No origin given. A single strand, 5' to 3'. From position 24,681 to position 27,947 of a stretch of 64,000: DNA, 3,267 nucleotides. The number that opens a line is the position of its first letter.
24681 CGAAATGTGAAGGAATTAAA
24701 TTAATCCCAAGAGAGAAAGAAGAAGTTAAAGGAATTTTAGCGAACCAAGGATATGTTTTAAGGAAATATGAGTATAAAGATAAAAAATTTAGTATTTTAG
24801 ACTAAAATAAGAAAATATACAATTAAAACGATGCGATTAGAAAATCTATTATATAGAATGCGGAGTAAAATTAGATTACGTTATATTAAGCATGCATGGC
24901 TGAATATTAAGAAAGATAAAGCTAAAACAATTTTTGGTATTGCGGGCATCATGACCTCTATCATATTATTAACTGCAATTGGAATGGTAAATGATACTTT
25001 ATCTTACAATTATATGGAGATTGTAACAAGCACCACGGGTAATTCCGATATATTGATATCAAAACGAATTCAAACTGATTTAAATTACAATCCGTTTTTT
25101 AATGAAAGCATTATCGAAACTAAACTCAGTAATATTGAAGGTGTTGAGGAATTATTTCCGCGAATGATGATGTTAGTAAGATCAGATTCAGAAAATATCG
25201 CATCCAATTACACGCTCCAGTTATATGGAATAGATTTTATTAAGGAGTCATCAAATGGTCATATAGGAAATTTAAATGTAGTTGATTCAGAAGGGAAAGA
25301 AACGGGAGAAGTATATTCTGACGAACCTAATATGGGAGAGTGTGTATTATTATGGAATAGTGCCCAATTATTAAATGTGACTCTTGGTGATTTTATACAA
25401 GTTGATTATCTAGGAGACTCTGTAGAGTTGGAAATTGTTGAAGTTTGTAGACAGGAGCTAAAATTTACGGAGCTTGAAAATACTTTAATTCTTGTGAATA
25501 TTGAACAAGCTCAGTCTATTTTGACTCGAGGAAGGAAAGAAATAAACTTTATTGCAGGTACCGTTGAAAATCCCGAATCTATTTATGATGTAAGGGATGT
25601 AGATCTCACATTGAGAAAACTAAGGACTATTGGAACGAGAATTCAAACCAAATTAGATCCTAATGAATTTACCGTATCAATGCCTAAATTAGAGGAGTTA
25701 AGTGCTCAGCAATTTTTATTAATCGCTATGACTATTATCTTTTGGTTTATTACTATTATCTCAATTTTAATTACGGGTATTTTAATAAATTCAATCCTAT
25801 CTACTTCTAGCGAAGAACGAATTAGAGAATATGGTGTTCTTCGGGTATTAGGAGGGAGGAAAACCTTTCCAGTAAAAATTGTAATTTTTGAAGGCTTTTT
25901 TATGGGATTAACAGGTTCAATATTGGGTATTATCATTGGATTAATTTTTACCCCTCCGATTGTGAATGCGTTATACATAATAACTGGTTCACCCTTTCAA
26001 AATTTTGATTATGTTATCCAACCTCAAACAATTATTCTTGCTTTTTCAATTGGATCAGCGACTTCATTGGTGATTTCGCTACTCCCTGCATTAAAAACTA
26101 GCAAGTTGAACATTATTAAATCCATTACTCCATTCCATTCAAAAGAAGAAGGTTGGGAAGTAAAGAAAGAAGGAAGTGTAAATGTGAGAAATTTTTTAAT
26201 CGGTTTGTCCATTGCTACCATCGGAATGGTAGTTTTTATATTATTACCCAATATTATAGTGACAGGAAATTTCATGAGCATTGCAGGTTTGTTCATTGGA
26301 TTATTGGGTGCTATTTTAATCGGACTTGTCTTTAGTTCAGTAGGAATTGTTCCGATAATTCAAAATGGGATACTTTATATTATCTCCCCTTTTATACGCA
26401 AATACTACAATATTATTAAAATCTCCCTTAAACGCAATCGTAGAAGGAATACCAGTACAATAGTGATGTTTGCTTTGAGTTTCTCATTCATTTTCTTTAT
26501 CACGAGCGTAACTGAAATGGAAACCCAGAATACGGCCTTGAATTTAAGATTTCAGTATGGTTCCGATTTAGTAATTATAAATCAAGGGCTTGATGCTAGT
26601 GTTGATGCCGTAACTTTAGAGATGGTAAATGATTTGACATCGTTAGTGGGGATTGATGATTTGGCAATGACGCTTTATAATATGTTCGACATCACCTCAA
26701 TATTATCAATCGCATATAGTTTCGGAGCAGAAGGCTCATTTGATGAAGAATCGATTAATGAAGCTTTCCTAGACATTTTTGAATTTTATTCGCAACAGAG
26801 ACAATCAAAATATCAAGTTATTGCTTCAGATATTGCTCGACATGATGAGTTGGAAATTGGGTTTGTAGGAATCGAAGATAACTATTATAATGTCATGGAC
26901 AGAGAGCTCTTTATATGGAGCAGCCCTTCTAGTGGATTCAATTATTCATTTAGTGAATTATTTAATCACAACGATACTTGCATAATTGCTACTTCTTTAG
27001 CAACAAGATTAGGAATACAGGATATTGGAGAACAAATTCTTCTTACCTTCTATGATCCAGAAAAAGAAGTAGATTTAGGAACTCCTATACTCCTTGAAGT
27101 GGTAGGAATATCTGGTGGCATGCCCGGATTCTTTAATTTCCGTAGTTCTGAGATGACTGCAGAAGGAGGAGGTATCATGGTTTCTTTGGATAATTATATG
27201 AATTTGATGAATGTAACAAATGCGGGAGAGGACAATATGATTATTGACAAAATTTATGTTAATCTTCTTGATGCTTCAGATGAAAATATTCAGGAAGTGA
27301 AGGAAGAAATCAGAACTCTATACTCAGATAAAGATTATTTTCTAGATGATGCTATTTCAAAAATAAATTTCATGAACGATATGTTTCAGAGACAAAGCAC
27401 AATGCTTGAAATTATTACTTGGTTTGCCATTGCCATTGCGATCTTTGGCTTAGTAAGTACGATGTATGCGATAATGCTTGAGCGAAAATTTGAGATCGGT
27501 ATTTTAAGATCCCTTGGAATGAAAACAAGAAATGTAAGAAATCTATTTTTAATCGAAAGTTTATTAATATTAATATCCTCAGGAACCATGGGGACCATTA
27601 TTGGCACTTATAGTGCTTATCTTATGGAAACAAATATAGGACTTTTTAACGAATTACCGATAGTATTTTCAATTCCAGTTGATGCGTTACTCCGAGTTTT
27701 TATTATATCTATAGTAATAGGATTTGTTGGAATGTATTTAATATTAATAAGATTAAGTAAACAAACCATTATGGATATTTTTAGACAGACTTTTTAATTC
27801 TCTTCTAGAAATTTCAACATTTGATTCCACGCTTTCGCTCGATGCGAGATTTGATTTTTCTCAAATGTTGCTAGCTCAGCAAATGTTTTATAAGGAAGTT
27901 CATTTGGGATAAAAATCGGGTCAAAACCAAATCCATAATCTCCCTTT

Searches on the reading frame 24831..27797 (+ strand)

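Call 32: search_protein_families(library=pfam, proteins=[window:24831-27797:+], max_evalue=0.001)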
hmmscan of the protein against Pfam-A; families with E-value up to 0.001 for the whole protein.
window:24831-27797:+ (988 aa): 1 family
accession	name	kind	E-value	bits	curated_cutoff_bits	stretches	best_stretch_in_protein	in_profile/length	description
PF02687.27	FtsX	-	8.8e-31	106.9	25.5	2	861-979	2-119/120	FtsX-like permease C-terminal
